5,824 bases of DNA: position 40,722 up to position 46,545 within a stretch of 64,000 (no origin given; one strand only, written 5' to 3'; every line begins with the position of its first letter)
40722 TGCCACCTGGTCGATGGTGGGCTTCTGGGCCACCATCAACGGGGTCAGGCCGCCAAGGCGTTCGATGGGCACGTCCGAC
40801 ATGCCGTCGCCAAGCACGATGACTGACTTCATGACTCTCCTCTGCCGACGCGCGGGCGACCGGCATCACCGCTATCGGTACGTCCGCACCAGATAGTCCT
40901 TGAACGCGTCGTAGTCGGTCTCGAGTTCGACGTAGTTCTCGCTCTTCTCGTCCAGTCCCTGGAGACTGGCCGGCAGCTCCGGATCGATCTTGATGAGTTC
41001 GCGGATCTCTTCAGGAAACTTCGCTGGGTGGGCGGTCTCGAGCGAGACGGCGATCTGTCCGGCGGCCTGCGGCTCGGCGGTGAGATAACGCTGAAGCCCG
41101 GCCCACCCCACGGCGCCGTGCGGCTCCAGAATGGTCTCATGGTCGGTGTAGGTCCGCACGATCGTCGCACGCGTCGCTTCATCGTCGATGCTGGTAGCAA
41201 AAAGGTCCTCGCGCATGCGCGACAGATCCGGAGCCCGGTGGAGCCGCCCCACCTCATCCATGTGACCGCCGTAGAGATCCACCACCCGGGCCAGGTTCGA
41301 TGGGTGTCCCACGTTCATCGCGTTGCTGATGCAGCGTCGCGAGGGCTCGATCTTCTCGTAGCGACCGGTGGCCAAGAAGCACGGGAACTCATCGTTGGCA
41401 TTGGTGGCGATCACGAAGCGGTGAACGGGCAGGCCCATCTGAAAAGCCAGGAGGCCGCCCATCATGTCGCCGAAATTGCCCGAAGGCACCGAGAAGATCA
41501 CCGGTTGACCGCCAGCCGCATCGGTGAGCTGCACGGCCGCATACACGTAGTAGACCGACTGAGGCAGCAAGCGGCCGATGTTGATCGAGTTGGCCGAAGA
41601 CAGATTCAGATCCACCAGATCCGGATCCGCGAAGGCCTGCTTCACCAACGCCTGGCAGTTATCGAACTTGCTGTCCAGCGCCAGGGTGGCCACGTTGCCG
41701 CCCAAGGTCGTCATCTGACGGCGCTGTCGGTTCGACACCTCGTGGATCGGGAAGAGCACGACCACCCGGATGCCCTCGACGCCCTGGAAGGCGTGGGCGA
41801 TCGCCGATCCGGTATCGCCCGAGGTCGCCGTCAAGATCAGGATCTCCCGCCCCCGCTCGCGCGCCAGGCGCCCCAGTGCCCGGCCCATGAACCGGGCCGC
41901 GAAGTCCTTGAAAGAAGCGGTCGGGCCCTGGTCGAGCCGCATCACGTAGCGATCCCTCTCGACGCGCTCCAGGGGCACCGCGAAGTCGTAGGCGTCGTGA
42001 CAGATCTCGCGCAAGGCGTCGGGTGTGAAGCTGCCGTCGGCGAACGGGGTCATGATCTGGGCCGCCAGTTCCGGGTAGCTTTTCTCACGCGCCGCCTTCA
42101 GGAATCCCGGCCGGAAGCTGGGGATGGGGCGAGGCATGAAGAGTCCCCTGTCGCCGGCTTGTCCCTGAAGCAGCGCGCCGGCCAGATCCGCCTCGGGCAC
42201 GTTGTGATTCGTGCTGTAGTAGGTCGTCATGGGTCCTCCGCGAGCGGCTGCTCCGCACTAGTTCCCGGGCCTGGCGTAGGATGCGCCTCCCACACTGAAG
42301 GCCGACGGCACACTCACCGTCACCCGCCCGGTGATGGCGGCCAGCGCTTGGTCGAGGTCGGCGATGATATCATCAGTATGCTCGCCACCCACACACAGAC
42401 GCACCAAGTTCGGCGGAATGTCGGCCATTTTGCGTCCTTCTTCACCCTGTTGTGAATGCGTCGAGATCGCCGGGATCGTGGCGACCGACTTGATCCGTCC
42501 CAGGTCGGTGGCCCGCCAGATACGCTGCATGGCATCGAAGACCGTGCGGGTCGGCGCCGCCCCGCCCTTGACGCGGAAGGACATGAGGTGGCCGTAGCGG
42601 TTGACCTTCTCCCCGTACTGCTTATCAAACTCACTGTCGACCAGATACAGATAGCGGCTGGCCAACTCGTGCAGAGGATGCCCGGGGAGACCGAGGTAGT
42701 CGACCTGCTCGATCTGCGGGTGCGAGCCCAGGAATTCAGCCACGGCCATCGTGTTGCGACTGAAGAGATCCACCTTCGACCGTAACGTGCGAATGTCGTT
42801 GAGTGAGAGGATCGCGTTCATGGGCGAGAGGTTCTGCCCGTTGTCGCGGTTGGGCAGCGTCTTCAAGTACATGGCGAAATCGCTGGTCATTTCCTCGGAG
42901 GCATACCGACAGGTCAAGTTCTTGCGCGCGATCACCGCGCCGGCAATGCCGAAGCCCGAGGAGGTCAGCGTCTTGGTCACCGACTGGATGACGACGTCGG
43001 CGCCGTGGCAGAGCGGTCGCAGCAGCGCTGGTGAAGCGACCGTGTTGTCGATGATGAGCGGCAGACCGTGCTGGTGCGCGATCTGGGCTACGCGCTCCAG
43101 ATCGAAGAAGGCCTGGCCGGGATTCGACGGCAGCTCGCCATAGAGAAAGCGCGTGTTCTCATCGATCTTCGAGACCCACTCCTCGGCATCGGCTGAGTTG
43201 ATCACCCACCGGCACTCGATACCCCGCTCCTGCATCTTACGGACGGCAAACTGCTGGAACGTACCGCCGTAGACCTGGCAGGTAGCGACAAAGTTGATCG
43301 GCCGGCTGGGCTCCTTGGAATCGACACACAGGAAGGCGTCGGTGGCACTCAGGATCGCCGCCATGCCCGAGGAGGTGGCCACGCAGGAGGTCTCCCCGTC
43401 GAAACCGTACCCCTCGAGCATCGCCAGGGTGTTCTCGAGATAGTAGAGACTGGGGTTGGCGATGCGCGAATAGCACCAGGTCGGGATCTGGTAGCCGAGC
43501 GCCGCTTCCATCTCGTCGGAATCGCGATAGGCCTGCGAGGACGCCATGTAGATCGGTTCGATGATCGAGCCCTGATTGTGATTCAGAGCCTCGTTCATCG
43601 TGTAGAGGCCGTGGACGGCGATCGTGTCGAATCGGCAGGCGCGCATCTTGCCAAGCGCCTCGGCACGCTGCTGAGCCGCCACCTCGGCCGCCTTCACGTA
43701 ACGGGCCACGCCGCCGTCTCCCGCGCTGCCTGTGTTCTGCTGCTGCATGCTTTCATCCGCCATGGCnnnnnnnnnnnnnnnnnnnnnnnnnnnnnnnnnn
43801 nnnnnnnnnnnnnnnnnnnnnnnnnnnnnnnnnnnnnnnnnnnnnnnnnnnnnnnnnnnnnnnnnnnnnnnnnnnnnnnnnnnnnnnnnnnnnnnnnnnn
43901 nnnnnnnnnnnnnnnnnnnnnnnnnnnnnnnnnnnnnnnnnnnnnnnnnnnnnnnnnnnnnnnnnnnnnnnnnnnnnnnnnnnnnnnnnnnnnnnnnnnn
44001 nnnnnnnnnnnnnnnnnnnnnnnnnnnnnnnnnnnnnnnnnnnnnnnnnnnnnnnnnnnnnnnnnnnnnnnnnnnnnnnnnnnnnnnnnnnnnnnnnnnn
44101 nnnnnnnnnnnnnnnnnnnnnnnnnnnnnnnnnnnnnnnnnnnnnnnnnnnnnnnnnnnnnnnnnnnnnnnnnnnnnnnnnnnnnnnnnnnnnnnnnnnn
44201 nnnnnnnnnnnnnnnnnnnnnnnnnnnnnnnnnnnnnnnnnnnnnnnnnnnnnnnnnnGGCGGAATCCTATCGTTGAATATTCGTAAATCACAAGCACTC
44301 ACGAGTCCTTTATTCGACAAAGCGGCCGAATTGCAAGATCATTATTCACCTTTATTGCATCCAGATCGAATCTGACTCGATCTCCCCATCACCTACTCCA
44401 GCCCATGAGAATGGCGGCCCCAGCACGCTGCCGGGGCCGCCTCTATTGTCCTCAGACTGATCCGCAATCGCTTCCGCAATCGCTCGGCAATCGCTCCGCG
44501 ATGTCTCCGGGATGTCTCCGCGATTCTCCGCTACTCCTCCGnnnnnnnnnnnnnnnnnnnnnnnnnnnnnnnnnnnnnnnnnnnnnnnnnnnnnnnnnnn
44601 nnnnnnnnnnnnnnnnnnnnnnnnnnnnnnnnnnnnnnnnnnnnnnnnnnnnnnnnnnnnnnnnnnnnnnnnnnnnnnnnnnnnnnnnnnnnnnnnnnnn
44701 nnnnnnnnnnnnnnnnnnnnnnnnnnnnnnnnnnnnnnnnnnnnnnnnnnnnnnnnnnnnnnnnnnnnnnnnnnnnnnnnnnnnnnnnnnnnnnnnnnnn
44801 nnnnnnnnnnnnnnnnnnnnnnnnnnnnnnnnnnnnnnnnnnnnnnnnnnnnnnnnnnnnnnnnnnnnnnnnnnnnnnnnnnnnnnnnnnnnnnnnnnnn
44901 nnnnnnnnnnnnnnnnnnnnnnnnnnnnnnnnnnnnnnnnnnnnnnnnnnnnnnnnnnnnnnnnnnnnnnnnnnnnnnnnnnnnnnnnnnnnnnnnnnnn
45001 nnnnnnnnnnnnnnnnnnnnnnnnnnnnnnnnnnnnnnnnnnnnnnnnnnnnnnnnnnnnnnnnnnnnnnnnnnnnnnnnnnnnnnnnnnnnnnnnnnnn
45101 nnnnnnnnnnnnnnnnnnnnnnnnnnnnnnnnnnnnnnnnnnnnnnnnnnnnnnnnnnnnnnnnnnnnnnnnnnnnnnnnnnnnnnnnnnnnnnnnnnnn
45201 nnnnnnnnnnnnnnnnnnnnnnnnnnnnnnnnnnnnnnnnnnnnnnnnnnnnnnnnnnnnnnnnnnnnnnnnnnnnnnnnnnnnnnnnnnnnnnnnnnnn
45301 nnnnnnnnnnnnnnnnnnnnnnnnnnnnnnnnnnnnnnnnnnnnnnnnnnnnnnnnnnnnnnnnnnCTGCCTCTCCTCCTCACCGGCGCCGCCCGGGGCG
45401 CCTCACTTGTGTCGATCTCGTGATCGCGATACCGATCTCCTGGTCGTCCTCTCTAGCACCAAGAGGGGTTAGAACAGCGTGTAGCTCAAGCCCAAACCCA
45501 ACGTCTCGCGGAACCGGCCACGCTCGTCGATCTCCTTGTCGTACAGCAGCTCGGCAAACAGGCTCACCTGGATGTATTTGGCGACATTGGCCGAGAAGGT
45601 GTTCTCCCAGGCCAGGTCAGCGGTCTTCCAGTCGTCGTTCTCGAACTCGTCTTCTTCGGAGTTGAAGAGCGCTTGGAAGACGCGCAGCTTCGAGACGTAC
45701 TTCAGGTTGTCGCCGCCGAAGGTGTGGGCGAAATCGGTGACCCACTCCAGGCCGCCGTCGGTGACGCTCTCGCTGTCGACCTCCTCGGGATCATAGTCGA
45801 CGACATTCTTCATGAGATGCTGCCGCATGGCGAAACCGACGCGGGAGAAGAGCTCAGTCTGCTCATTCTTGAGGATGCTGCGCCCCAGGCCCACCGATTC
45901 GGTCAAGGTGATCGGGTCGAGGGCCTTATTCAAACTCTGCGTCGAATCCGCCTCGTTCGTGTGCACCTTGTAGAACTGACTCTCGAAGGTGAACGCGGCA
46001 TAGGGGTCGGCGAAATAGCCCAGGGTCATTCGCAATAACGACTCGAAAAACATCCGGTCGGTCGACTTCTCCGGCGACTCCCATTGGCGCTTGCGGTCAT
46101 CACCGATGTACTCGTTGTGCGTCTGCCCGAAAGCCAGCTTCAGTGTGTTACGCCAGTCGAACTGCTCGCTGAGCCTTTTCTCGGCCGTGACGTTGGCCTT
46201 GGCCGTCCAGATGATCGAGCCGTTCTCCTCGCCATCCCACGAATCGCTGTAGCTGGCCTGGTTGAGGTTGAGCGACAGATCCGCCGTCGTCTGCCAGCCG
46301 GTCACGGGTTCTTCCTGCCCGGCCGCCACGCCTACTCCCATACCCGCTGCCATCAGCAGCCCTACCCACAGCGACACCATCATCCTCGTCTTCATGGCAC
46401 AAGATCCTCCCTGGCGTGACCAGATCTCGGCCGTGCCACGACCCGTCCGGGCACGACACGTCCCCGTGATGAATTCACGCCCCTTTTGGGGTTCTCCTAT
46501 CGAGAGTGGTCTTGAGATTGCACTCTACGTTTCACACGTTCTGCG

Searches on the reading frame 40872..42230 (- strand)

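Call 40: search_protein_families(library=pfam, proteins=[window:40872-42230:-], max_evalue=0.00001)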
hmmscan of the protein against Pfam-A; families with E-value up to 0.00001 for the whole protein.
window:40872-42230:- (452 aa): 3 families
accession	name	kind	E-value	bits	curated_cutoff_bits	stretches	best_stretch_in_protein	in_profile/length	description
PF00291.31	PALP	-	2e-24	86.9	35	1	94-385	24-280/295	Pyridoxal-phosphate dependent enzyme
PF14821.11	Thr_synth_N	-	1.1e-18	67.6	25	1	3-81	1-79/79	Threonine synthase N terminus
PF24857.1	THR4_C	-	2.8e-06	27.8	27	1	373-438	2-73/85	Threonine synthase, C-terminal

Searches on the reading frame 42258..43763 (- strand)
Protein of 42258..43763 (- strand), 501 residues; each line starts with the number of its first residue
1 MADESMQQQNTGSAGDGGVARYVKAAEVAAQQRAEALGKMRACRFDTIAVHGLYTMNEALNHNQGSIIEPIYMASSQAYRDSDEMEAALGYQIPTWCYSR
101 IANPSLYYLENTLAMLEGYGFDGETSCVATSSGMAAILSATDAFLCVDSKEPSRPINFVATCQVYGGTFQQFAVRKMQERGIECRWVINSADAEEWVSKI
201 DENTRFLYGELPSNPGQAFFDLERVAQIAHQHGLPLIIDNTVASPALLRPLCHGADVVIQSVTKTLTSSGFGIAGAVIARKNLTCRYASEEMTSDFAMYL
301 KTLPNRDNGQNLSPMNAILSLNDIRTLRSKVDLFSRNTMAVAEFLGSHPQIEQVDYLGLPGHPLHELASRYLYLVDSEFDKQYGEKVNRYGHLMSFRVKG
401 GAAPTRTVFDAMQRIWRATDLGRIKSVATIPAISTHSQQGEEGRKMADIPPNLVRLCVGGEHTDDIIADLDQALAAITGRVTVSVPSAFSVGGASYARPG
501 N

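Call 40: search_protein_families(library=pfam, proteins=[window:42258-43763:-], max_evalue=0.00001)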
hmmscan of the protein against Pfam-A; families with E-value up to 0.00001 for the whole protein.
window:42258-43763:- (501 aa): 1 family
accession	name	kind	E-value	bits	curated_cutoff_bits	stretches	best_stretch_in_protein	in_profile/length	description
PF01053.26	Cys_Met_Meta_PP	-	1.7e-82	277.5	27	1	59-474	10-380/381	Cys/Met metabolism PLP-dependent enzyme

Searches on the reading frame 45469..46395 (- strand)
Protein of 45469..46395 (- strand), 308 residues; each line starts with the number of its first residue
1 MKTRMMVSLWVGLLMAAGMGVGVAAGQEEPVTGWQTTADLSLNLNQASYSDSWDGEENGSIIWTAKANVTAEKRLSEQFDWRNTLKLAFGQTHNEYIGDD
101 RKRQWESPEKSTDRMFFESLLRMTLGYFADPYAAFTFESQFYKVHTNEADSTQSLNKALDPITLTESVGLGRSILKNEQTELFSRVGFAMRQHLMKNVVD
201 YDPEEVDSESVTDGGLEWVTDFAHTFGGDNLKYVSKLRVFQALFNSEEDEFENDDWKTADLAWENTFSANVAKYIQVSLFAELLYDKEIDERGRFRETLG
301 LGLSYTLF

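Call 40: search_protein_families(library=pfam, proteins=[window:45469-46395:-], max_evalue=0.00001)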
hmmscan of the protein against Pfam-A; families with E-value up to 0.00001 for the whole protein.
window:45469-46395:- (308 aa): 1 family
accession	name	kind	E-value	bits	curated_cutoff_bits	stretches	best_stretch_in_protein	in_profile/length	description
PF11276.14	DUF3078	-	3.3e-08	34.2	25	1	44-143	1-90/92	Protein of unknown function (DUF3078)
